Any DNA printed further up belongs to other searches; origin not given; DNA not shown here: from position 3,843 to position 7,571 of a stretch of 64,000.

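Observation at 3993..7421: Single-ORF fusion of phosphoglucomutase and alpha-glucan phosphorylase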

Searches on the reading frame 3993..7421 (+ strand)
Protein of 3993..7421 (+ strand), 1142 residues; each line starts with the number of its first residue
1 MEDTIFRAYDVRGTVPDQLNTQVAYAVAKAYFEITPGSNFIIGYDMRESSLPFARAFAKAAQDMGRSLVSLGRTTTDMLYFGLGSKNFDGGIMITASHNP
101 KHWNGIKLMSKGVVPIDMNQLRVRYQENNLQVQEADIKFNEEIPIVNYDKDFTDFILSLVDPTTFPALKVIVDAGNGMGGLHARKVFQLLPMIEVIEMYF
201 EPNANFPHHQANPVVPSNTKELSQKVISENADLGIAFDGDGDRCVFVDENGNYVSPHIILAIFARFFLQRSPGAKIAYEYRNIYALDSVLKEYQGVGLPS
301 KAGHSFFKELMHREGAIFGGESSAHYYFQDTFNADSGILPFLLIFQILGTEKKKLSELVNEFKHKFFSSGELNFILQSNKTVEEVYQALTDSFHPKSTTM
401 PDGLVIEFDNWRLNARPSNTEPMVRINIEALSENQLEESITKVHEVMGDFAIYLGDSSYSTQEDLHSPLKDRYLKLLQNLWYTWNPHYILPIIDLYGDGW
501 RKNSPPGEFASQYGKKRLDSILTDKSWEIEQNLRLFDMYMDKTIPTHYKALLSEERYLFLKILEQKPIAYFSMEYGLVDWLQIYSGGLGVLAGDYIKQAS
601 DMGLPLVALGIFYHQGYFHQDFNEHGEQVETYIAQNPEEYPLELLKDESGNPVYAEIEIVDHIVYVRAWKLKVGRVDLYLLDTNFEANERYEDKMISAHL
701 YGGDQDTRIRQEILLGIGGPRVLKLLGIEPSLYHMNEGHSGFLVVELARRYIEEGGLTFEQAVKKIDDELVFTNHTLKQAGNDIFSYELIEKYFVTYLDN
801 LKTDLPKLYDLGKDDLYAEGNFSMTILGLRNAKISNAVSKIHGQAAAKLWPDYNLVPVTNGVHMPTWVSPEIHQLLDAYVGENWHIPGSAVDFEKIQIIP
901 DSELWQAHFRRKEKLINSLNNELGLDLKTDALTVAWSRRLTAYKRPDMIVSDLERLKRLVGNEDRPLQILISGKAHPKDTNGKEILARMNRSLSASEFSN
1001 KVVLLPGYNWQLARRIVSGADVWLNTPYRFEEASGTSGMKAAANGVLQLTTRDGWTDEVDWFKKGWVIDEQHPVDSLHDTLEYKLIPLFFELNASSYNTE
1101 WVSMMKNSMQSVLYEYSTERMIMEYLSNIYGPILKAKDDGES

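Call 3: search_protein_families(library=pfam, proteins=[window:3993-7421:+], max_evalue=0.01)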
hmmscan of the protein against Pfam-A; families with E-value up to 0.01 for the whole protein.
window:3993-7421:+ (1142 aa): 7 families
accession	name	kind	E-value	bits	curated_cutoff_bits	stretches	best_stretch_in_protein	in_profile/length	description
PF00343.26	Phosphorylase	-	1.4e-29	103.3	27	2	733-1055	220-580/713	Carbohydrate phosphorylase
PF02878.22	PGM_PMM_I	-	8.2e-27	94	22.5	1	5-117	3-120/138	Phosphoglucomutase/phosphomannomutase, alpha/beta/alpha domain I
PF02880.22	PGM_PMM_III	-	1.2e-20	74.2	20.7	1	256-362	2-111/115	Phosphoglucomutase/phosphomannomutase, alpha/beta/alpha domain III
PF02879.22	PGM_PMM_II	-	7.5e-20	71.8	29.3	1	151-251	2-103/103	Phosphoglucomutase/phosphomannomutase, alpha/beta/alpha domain II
PF11897.13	DUF3417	-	1.5e-08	35.5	25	1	475-579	10-107/109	Protein of unknown function (DUF3417)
PF00408.26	PGM_PMM_IV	-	1.6e-06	28.5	23.1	1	371-438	1-60/68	Phosphoglucomutase/phosphomannomutase, C-terminal domain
PF18593.6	CdiI_2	-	0.0077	17.4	26.7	0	615-639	10-38/91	CdiI immunity protein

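Call 4: search_protein_families(library=ncbifam, proteins=[window:3993-7421:+], max_evalue=0.001)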
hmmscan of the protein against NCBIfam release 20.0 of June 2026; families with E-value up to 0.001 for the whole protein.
window:3993-7421:+ (1142 aa): 15 families
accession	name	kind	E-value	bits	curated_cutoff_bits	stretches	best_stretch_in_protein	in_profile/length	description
TIGR02094.1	more_P_ylases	subfamily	9.3e-190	632.3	191.7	1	568-1131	1-599/600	alpha-glucan family phosphorylase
NF041129.1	maldex_phorlase_Thcocales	equivalog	1.2e-158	529.7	1500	1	473-1132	12-686/816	maltodextrin phosphorylase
NF007088.0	PRK09542.1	equivalog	2e-116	389.7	618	1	4-446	10-452/456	phosphomannomutase/phosphoglucomutase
TIGR03990.1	Arch_GlmM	equivalog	1.6e-88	297.5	439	1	5-446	3-443/444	phosphoglucosamine mutase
NF011943.0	PRK15414.1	subfamily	3.1e-85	286.9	801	1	4-442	5-448/456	phosphomannomutase CpsG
NF046027.1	PhglucPhmanMutPgmG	equivalog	4.7e-62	210.1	600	1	2-447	6-450/460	phosphoglucomutase/phosphomannomutase PgmG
TIGR01455.1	glmM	equivalog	2.5e-46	158.3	447.55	1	26-447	26-440/442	phosphoglucosamine mutase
TIGR02093.1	P_ylase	subfamily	1e-28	100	552.9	2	733-1054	311-670/804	glycogen/starch/alpha-glucan family phosphorylase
NF011561.0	PRK14985.1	equivalog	2.7e-19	68.9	1273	1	734-1058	308-667/800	maltodextrin phosphorylase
NF011562.0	PRK14986.1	equivalog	8.3e-19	67.1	1546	1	733-1057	317-679/815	glycogen phosphorylase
NF005737.0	PRK07564.1-1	equivalog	3.1e-10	39.3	378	1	141-366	174-407/543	alpha-D-glucose phosphate-specific phosphoglucomutase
TIGR02095.1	glgA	subfamily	1.5e-09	37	328.45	1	908-1111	271-459/477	glycogen/starch synthase, ADP-glucose type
NF001900.0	PRK00654.1-3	equivalog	1.9e-08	33.2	509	1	909-1138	250-459/481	glycogen synthase GlgA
NF001898.0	PRK00654.1-1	equivalog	9.9e-08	31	603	1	907-1111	269-457/477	glycogen synthase GlgA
NF001899.0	PRK00654.1-2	equivalog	1.8e-06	26.7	459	1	907-1047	267-391/478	glycogen synthase GlgA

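Call 5: find_homologous_proteins(query=window:3993-7421:+, max_evalue=1e-10)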
Query window:3993-7421:+ (1142 aa): 2795 proteins with E <= 1e-10 among 8000 candidates; the best 120 are listed.
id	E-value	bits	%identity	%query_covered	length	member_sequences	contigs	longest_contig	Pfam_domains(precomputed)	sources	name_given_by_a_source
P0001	0.0e+0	2604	98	100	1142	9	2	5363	PF02878.23,PF00408.27,PF11897.14,PF00343.27,PF02879.23,PF02880.23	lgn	-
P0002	0.0e+0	1789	65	99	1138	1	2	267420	PF02878.23,PF11897.14,PF00343.27,PF02879.23,PF02880.23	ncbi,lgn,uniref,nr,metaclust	ncbi:MAG: Phosphomannomutase/phosphoglucomutase [candidate division WS6 bacterium OLB20]|uniref:Phos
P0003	0.0e+0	1686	62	99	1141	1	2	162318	PF02878.23,PF11897.14,PF00343.27,PF02879.23,PF02880.23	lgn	-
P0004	0.0e+0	1685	63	99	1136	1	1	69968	PF02878.23,PF00408.27,PF11897.14,PF00343.27,PF02879.23,PF02880.23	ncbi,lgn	ncbi:MAG: alpha-glucan family phosphorylase [Candidatus Dojkabacteria bacterium]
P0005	0.0e+0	1514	56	99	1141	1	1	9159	PF02878.23,PF00408.27,PF00343.27,PF02879.23,PF02880.23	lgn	-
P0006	0.0e+0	1494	56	99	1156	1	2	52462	PF02878.23,PF00408.27,PF11897.14,PF00343.27,PF02879.23,PF02880.23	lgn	-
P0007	0.0e+0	1492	56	100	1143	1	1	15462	PF02878.23,PF00408.27,PF11897.14,PF00343.27,PF02879.23,PF02880.23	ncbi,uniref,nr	ncbi:alpha-glucan family phosphorylase [Candidatus Dojkabacteria bacterium]|uniref:Alpha-glucan fami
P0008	0.0e+0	1430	54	99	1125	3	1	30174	PF02878.23,PF00408.27,PF11897.14,PF00343.27,PF02879.23,PF02880.23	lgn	-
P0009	0.0e+0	1421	54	99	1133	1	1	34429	PF02878.23,PF11897.14,PF00343.27,PF02879.23,PF02880.23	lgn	-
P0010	0.0e+0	1416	53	100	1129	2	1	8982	PF02878.23,PF00408.27,PF11897.14,PF00343.27,PF02879.23,PF02880.23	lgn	-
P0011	0.0e+0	1203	47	99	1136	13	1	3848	PF02878.23,PF11897.14,PF00343.27,PF02879.23,PF02880.23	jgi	-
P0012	0.0e+0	1175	47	99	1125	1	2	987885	PF02878.23,PF11897.14,PF00343.27,PF02879.23,PF02880.23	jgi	-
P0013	0.0e+0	1142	46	98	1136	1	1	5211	PF02878.23,PF11897.14,PF00343.27,PF02879.23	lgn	-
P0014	0.0e+0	1134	47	99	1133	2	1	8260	PF02878.23,PF11897.14,PF00343.27,PF02879.23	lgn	-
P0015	0.0e+0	1116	45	99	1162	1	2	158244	PF02878.23,PF11897.14,PF00343.27,PF02879.23,PF02880.23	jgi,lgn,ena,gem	-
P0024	0.0e+0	1014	64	58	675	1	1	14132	PF11897.14,PF00343.27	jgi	-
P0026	4.4e-279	947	61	58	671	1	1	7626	PF11897.14,PF00343.27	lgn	-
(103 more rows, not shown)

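Call 11: search_solved_structures(query=window:3993-7418:+, max_evalue=0.00001)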
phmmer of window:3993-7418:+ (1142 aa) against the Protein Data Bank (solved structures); distinct sequences matched with E-value up to 0.00001: 76 (the best 60 are shown).
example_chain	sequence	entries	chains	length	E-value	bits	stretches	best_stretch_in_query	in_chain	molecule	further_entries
9l6i_A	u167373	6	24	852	4.9e-116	392.3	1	557-1131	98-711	Alpha-glucan family phosphorylase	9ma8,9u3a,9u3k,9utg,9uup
20yr_A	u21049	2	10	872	3.5e-115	389.5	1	557-1131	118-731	Alpha-glucan family phosphorylase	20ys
5kl0_A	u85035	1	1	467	4.5e-79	269.9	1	5-441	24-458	Phosphoglucomutase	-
6nn2_A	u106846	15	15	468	4.5e-79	269.9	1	5-441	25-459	Phosphoglucomutase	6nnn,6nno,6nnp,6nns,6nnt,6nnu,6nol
5bmn_A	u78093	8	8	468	4.5e-79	269.9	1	5-441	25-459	Phosphoglucomutase | Phosphomannomutase/phosphoglucomutase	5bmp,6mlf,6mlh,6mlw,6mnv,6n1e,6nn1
4mrq_A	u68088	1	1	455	5e-60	206.8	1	4-439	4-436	Phosphomannomutase/phosphoglucomutase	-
2fkf_A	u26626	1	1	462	5.3e-60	206.7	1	4-439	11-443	Phosphomannomutase/phosphoglucomutase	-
2h4l_X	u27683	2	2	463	5.3e-60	206.7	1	4-439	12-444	Phosphomannomutase/phosphoglucomutase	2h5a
1k35_A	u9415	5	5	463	5.3e-60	206.7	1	4-439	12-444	Phosphomannomutase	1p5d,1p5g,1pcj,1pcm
3bkq_X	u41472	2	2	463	6.6e-60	206.4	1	4-439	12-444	Phosphomannomutase/phosphoglucomutase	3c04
1k2y_X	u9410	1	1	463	1.4e-59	205.3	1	4-439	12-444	phosphomannomutase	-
2fkm_X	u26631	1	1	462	1.9e-59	204.9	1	4-439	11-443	Phosphomannomutase/phosphoglucomutase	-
3rsm_A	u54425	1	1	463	2.6e-59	204.4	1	4-439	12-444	Phosphomannomutase/phosphoglucomutase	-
4il8_A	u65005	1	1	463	1.1e-58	202.4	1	4-439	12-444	Phosphomannomutase/phosphoglucomutase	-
3uw2_A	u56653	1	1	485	1.6e-49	172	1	3-436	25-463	Phosphoglucomutase/phosphomannomutase family protein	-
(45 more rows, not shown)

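Call 15: find_encoding_contigs(protein=P0024, flank=6000, max_places=3)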
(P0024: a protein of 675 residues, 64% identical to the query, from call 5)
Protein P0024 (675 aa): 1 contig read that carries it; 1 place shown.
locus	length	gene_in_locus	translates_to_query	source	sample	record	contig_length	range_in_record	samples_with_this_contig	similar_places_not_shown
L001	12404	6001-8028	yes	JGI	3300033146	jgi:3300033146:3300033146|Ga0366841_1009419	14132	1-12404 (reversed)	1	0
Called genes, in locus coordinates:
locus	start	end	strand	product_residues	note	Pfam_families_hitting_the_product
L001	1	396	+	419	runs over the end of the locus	PF08323:Glyco_transf_5, PF13439:Glyco_transf_4, PF13579:Glyco_trans_4_4, PF20706:GT4-conflict, PF00534:Glycos_transf_1, PF13692:Glyco_trans_1_4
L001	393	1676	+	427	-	PF03065:Glyco_hydro_57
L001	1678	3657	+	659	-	PF12439:GDE_N, PF06202:GDE_C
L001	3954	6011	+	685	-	PF00723:Glyco_hydro_15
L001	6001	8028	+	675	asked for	PF11897:DUF3417, PF00343:Phosphorylase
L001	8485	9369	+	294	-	PF10543:ORF6N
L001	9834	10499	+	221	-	PF00121:TIM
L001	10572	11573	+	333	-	PF00044:Gp_dh_N, PF02800:Gp_dh_C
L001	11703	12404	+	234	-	?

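Call 16: find_encoding_contigs(protein=P0026, flank=6000, max_places=3)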
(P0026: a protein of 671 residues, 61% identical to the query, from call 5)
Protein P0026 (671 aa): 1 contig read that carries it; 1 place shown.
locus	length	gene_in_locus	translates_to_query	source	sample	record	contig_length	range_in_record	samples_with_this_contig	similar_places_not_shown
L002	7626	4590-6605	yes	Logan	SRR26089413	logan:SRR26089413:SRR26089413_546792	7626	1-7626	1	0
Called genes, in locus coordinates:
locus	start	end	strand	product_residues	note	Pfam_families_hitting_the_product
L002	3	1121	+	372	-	?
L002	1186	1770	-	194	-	-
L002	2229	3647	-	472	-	PF00171:Aldedh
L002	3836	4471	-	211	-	PF04203:Sortase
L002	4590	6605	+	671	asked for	PF11897:DUF3417, PF00343:Phosphorylase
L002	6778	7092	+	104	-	-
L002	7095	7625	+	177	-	?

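Call 26: search_protein_representatives(protein=window:3993-7418:+)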
Query: 1142 residues. Proteins with E-value up to 0.001 (for the whole library): 26838; up to 1e-10: 15237; up to 1e-30: 4114. The best 150 are listed.
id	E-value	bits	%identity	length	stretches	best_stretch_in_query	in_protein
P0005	0.0e+00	1514.3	57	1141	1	4-1135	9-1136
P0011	0.0e+00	1202.9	47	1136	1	5-1134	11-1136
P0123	0.0e+00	1137.2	54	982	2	462-1141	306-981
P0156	0.0e+00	1117.9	44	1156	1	4-1136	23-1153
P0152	4.4e-268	909.1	41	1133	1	46-1135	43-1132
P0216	3.4e-226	770.4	37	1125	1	67-1134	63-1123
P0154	1.1e-208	712.4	50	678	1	466-1130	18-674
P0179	3.4e-169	581.6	43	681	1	472-1138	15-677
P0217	5.1e-154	531.4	44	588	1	563-1137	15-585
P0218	2.4e-148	512.6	43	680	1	535-1135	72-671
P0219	4.0e-145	501.9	43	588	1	557-1137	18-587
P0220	5.4e-143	494.9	43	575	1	566-1130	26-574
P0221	7.7e-138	477.8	49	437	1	695-1129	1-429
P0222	8.6e-137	474.3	44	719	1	505-1137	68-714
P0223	8.1e-134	464.5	41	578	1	561-1135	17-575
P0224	8.7e-134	464.4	40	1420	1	468-1136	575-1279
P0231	9.8e-130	451.0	40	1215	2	475-1127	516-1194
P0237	1.9e-127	443.4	40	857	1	471-1132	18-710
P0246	2.1e-124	433.3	38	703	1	469-1132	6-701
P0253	1.9e-123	430.2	39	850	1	556-1132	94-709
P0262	2.4e-121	423.1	39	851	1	462-1132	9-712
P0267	1.8e-120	420.3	37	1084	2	472-1057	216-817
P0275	5.8e-119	415.3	40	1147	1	560-1137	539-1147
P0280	5.4e-118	412.1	40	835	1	565-1132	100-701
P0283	1.2e-117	410.9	38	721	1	475-1132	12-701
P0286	2.2e-117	410.0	38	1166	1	473-1138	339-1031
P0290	7.6e-117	408.3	42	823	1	565-1132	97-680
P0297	2.5e-116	406.6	38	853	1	473-1132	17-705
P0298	3.9e-116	405.9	40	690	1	565-1132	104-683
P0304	3.5e-115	402.8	43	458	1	5-434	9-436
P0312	8.0e-114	398.3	40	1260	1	555-1133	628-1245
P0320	3.3e-113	396.2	40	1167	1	563-1130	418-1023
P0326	2.0e-112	393.6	40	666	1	562-1132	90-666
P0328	1.2e-111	391.1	40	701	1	568-1132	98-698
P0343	2.5e-110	386.7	43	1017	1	611-1132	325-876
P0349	9.6e-110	384.7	36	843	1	465-1132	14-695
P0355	9.8e-109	381.4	37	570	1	557-1132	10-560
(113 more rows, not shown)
